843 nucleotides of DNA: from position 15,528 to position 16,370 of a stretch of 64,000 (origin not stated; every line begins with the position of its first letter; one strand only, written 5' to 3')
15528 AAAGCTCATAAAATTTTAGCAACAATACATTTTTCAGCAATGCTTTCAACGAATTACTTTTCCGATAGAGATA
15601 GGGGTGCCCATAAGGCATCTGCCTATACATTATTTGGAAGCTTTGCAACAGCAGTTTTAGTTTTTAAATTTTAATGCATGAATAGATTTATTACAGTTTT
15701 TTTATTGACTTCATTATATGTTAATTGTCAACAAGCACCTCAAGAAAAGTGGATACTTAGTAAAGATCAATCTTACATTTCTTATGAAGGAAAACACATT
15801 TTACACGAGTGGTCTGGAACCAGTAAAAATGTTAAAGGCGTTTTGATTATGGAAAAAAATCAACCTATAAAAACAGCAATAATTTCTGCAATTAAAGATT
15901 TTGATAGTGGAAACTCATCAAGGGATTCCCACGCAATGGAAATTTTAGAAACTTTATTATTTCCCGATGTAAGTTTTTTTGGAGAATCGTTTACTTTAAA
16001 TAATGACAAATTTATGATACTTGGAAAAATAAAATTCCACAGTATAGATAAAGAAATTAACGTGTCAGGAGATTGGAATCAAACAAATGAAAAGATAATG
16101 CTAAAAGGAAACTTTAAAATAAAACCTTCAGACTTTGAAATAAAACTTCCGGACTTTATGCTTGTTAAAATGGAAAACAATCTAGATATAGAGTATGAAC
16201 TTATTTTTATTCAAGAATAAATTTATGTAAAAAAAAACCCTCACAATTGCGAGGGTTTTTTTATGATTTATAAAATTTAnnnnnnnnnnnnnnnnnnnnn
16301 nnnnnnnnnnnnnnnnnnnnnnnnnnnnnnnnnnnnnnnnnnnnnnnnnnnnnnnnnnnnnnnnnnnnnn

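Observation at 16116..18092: Proteorhodopsin-blh pair is a 1.7-kb cassette bracketed by two diverged direct copies of the yceI 3' end plus terminator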

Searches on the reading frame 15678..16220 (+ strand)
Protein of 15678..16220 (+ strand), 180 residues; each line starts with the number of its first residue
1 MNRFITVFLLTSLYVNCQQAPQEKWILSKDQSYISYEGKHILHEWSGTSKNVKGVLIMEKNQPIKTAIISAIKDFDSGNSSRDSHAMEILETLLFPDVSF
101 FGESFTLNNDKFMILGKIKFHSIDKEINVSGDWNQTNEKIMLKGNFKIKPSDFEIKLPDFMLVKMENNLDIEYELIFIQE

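Call 9: search_protein_families(library=pfam, proteins=[window:15678-16220:+], max_evalue=0.01)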
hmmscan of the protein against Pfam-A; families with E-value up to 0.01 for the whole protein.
window:15678-16220:+ (180 aa): 1 family
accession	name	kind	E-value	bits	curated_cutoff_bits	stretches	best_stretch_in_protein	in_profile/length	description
PF04264.18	YceI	-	1.3e-11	45.5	23.7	1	25-175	1-148/150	YceI-like domain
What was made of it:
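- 15678..16220 (+): Intact yceI-like gene (180 aa). Pfam YceI PF04264, E 1.3e-11 (call 9).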

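Call 11: find_homologous_proteins(query=window:15678-16220:+, max_evalue=0.00001)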
Query window:15678-16220:+ (180 aa): 17 proteins with E <= 0.00001 among 30 candidates.
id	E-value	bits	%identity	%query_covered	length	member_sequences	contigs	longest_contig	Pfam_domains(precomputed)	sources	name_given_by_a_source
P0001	1.4e-106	372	93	100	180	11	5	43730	PF04264.19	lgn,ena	-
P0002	2.5e-106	371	93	100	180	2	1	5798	PF04264.19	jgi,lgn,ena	-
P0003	8.7e-96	337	85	99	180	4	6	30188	PF04264.19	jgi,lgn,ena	-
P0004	1.8e-91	323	81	100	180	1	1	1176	PF04264.19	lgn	-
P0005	9.0e-91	320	82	100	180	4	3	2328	PF04264.19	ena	-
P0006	8.2e-89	314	78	99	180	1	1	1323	PF04264.19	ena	-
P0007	1.8e-88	313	79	100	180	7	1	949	PF04264.19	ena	-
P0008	2.0e-87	309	77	100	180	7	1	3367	PF04264.19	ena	-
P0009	7.4e-87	308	75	99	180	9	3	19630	PF04264.19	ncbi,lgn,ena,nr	ncbi:YceI family protein [Flavobacteriaceae bacterium]|nr:YceI family protein [Flavobacteriaceae bac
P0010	3.6e-76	273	68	100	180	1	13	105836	PF04264.19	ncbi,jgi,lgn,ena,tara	tara:strand:+ start:1316 stop:1858 length:543 start_codon:yes stop_codon:yes gene_type:complete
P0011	2.9e-69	250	61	100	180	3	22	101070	PF04264.19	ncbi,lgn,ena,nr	ncbi:MAG: YceI family protein [Flavobacteriaceae bacterium]|nr:YceI family protein [Flavobacteriacea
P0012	5.4e-69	250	62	99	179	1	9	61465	PF04264.19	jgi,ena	-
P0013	3.9e-58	214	57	98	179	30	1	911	PF04264.19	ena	-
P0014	4.6e-58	214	57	98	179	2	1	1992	PF04264.19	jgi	jgi:polyisoprenoid-binding protein YceI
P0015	4.1e-46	175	46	98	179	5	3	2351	PF04264.19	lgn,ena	-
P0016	2.1e-45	173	47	98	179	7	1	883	PF04264.19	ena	-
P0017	2.4e-30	124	40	84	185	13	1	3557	PF04264.19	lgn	-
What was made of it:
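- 15678..16220 (+): Homologues at 93-40% identity (call 11).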

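Call 12: find_encoding_contigs(protein=P0001, flank=6000, max_places=3)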
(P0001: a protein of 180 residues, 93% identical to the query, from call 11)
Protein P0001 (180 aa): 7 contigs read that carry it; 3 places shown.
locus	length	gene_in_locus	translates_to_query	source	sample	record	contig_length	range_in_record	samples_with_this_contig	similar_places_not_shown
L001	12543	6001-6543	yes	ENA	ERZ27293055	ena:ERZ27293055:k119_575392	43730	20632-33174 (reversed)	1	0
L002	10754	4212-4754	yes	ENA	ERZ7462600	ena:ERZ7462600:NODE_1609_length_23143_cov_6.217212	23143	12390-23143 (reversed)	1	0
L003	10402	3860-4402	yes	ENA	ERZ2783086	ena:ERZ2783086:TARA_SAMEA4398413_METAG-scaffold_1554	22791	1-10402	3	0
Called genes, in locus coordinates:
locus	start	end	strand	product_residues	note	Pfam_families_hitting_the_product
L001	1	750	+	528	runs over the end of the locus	PF07364:DUF1485, PF07171:MlrC_C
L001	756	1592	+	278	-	PF04794:YdjC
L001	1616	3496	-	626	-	PF01202:SKI, PF13238:AAA_18 (faint), PF03446:NAD_binding_2, PF00393:6PGD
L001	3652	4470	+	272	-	PF03935:SKN1_KRE6_Sbg1 (weak), PF00722:Glyco_hydro_16, PF26113:GH16_XgeA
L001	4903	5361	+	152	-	-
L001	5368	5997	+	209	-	-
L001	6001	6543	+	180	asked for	PF04264:YceI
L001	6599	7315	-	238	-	PF01036:Bac_rhodopsin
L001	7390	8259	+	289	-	PF15461:BCD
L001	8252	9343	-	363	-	PF00756:Esterase (faint), PF10503:Esterase_PHB (weak), PF02230:Abhydrolase_2 (weak)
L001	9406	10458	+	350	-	PF00288:GHMP_kinases_N, PF08544:GHMP_kinases_C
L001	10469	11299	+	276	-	PF00483:NTP_transferase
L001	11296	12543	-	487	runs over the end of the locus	PF08757:CotH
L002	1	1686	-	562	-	?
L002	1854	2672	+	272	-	PF03935:SKN1_KRE6_Sbg1 (weak), PF00722:Glyco_hydro_16, PF26113:GH16_XgeA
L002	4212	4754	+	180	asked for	PF04264:YceI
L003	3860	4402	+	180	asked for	PF04264:YceI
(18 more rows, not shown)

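Call 13: find_encoding_contigs(protein=P0003, flank=6000, max_places=3)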
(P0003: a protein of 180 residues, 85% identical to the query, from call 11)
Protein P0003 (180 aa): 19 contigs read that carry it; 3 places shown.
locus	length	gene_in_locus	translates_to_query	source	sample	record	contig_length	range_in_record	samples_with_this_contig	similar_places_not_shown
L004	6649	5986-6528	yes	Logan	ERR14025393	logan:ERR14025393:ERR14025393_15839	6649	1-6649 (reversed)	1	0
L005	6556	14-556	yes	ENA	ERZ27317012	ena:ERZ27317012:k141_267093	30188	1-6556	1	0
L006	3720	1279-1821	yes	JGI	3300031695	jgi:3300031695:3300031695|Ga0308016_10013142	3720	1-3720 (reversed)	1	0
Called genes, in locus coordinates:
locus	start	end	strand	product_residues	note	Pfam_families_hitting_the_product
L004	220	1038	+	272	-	PF03935:SKN1_KRE6_Sbg1 (weak), PF00722:Glyco_hydro_16, PF26113:GH16_XgeA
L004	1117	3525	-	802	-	PF13715:CarbopepD_reg_2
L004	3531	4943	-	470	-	PF14054:DUF4249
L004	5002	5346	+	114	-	-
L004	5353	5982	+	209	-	-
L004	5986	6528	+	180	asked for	PF04264:YceI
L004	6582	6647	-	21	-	?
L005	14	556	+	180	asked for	PF04264:YceI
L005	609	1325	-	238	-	PF01036:Bac_rhodopsin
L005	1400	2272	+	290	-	PF15461:BCD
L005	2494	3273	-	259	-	-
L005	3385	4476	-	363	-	PF00756:Esterase (weak), PF10503:Esterase_PHB (weak), PF02230:Abhydrolase_2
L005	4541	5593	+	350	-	PF00288:GHMP_kinases_N, PF08544:GHMP_kinases_C (weak)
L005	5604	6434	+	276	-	PF12804:NTP_transf_3 (faint), PF00483:NTP_transferase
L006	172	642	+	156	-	-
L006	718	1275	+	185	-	-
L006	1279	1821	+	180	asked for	PF04264:YceI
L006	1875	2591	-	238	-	PF01036:Bac_rhodopsin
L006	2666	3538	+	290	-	PF15461:BCD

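Call 14: find_encoding_contigs(protein=P0009, flank=6000, max_places=3)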
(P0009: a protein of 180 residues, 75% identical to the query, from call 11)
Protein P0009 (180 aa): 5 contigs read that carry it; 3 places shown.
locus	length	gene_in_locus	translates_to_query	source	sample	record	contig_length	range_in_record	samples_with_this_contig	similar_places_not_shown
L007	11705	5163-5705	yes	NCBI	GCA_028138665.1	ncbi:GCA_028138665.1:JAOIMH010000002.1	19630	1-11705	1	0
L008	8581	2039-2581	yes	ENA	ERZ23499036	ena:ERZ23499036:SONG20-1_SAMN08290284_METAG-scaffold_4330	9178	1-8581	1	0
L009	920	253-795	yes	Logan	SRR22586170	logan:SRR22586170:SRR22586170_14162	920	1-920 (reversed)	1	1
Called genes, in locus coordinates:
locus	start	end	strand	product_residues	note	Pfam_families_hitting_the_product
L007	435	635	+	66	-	-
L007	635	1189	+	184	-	-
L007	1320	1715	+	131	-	-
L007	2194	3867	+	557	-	-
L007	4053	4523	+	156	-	-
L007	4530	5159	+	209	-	-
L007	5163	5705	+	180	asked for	PF04264:YceI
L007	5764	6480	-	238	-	PF01036:Bac_rhodopsin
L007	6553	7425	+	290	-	PF15461:BCD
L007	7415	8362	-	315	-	PF10503:Esterase_PHB (faint), PF00326:Peptidase_S9 (faint), PF02230:Abhydrolase_2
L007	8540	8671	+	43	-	-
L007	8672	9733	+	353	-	PF10509:GalKase_gal_bdg (weak), PF00288:GHMP_kinases_N, PF08544:GHMP_kinases_C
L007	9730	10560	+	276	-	PF12804:NTP_transf_3 (weak), PF00483:NTP_transferase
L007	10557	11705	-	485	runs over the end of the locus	PF08757:CotH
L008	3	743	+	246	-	?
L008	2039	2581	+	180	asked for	PF04264:YceI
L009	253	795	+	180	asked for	PF04264:YceI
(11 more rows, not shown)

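Call 15: find_encoding_contigs(protein=P0010, flank=6000, max_places=3)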
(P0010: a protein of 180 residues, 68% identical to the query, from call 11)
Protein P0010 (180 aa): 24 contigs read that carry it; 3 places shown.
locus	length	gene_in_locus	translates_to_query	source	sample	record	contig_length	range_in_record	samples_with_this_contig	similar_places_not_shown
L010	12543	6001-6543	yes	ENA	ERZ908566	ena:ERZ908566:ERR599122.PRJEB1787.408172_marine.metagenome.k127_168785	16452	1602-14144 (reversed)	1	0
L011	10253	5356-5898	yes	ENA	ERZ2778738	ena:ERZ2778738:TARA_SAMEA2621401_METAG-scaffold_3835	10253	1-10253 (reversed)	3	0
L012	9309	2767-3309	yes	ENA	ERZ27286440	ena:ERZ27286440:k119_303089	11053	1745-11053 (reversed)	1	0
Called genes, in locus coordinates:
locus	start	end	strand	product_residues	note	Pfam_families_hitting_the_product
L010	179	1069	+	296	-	PF02633:Creatininase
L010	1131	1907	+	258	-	PF03382:DUF285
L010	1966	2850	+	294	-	-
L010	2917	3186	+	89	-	-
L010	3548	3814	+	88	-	-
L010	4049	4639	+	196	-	-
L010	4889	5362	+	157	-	-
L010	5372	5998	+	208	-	-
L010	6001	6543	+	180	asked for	PF04264:YceI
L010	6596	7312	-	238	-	PF01036:Bac_rhodopsin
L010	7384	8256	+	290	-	PF15461:BCD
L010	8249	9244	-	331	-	PF00756:Esterase (faint), PF02230:Abhydrolase_2, PF00326:Peptidase_S9 (faint)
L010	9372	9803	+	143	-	-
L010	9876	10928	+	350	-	PF00288:GHMP_kinases_N, PF08544:GHMP_kinases_C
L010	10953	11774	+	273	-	PF00483:NTP_transferase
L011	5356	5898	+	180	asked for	PF04264:YceI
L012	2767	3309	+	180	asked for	PF04264:YceI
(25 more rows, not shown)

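Call 16: find_encoding_contigs(protein=P0011, flank=6000, max_places=3)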
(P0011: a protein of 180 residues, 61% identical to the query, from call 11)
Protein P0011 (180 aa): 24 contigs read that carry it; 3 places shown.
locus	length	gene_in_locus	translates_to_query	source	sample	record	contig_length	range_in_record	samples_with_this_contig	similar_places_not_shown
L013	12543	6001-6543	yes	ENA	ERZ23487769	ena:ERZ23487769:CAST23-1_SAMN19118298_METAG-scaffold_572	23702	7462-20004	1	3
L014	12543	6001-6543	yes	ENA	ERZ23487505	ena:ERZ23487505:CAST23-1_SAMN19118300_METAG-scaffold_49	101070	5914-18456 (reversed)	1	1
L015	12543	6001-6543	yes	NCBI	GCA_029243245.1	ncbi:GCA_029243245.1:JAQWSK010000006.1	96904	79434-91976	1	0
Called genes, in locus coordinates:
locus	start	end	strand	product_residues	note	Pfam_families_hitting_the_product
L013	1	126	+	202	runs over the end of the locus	PF00677:Lum_binding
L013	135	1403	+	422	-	PF00999:Na_H_Exchanger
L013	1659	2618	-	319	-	PF01012:ETF, PF00766:ETF_alpha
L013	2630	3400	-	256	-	PF01012:ETF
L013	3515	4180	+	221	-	PF00440:TetR_N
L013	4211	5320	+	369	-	PF00487:FA_desaturase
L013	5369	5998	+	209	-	-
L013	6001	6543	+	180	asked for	PF04264:YceI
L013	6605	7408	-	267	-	-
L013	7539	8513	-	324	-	PF00326:Peptidase_S9 (faint), PF02230:Abhydrolase_2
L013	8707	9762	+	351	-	PF00288:GHMP_kinases_N, PF08544:GHMP_kinases_C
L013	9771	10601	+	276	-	PF00483:NTP_transferase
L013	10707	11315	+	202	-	PF16316:DUF4956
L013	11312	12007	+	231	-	PF10677:DUF2490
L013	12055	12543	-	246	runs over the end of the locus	PF06439:3keto-disac_hyd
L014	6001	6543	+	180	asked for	PF04264:YceI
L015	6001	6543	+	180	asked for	PF04264:YceI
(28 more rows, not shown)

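Call 17: find_encoding_contigs(protein=P0012, flank=6000, max_places=3)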
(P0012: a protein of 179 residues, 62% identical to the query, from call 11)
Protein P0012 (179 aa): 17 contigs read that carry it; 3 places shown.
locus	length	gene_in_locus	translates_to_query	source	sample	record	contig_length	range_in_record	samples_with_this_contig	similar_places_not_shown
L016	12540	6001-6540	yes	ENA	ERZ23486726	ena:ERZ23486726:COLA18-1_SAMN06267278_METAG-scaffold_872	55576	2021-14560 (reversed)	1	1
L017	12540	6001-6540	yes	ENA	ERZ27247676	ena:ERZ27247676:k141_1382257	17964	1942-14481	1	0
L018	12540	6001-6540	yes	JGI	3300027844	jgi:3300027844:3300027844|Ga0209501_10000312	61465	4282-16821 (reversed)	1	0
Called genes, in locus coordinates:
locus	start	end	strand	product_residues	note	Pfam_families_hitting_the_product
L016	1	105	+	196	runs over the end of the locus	PF00677:Lum_binding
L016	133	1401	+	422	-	PF00999:Na_H_Exchanger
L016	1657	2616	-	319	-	PF01012:ETF, PF00766:ETF_alpha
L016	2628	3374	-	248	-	PF01012:ETF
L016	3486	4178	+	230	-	PF00440:TetR_N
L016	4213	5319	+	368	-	PF00487:FA_desaturase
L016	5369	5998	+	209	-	-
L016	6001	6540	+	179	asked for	PF04264:YceI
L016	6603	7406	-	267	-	-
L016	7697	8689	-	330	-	PF10503:Esterase_PHB (faint), PF00326:Peptidase_S9 (faint), PF02230:Abhydrolase_2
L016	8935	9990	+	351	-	PF00288:GHMP_kinases_N, PF08544:GHMP_kinases_C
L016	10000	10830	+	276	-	PF00483:NTP_transferase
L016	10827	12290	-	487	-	PF08757:CotH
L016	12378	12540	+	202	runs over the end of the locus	PF16316:DUF4956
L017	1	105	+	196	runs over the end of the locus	PF00677:Lum_binding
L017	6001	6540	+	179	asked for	PF04264:YceI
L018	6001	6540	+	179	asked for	PF04264:YceI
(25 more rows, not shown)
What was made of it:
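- The predicted empty site exists (calls 16, 17).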

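Call 24: find_related_loci(query=A2, collection=genome_contigs, flank=6000)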
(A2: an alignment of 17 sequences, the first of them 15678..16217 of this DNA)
Query A2 (180 aa) in genome_contigs; peptide patterns used: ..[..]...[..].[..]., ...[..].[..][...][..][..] (x = any residue, [..] = any of these).
79 stretches matched a pattern; 43 encode a relative of the query (tblastn E <= 1e-3); 43 distinct loci.
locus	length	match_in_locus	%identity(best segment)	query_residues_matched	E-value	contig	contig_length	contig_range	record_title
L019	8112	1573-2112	82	1-180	4e-97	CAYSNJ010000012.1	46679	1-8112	MAG TPA_asm: uncultured Flavobacteriaceae bacterium isolate binchicken_co317_297 genome assembly, contig: NODE_732_lengt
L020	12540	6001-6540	61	1-180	2e-75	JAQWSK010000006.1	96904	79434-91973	MAG: Flavobacteriaceae bacterium isolate cluster2_bin.57 k141_3512507, whole genome shotgun sequence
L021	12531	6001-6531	57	1-177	1e-63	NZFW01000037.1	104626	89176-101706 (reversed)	MAG: Flavobacteriaceae bacterium isolate MED704 48535, whole genome shotgun sequence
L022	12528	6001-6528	45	1-177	2e-48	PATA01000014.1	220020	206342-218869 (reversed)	MAG: Flavobacteriaceae bacterium isolate SAT168 286404, whole genome shotgun sequence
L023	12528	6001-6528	42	1-177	2e-47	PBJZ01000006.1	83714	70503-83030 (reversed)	MAG: Flavobacteriaceae bacterium isolate SP282 2343, whole genome shotgun sequence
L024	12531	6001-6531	34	3-177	2e-36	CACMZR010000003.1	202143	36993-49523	MAG: uncultured Bacteroidetes bacterium isolate AG-920-B11 genome assembly, contig: AG-920-B11_NODE_3, whole genome shot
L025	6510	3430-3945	35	6-177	1e-32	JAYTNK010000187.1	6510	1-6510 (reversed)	MAG: Cytophagales bacterium isolate GFS_3895 GFS_3895_186, whole genome shotgun sequence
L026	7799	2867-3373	34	6-177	2e-31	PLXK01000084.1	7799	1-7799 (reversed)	MAG: Bacteroidetes bacterium isolate palsa_969 73.20120700_P3D.455_contig_741578, whole genome shotgun sequence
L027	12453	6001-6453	37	29-177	1e-31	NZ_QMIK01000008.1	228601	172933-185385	Cognataquiflexum aquatile strain Z0201 Scaffold7_1, whole genome shotgun sequence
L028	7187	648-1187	33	7-177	1e-30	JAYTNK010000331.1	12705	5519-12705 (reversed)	MAG: Cytophagales bacterium isolate GFS_3895 GFS_3895_330, whole genome shotgun sequence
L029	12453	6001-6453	34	29-177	3e-29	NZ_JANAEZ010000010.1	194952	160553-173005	Aquiflexum gelatinilyticum strain XJ19-10 spades_K_25_97_10, whole genome shotgun sequence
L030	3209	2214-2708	35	5-169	3e-28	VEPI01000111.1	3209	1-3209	MAG: Melioribacter sp. isolate MnB_16 Mn-Melioribacter-1_12438, whole genome shotgun sequence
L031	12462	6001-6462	34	29-180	4e-27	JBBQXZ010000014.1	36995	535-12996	MAG: Cytophagales bacterium isolate Co_metawrap_2141 Cmw_2141_k141_920557_length_36995_cov_12.9050, whole genome shotgun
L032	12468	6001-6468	33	24-177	4e-27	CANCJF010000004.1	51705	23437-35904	MAG: Bacteroidetes bacterium isolate JR-MC-G-240519-74 genome assembly, contig: JR-MC-G-240519-C916, whole genome shotgu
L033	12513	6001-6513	36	7-175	8e-27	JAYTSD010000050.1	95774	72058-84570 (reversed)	MAG: Fibrobacteria bacterium isolate GFS_4934 GFS_4934_49, whole genome shotgun sequence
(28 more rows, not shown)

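Call 62: search_protein_families(library=ncbifam, proteins=[window:15678-16220:+], max_evalue=0.1)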
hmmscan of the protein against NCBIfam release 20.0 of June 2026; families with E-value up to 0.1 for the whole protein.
window:15678-16220:+ (180 aa): 1 family
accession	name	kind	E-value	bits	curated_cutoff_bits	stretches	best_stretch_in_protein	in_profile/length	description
NF002994.0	PRK03757.1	equivalog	6.7e-05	22.7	232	1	7-166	7-179/191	YceI family protein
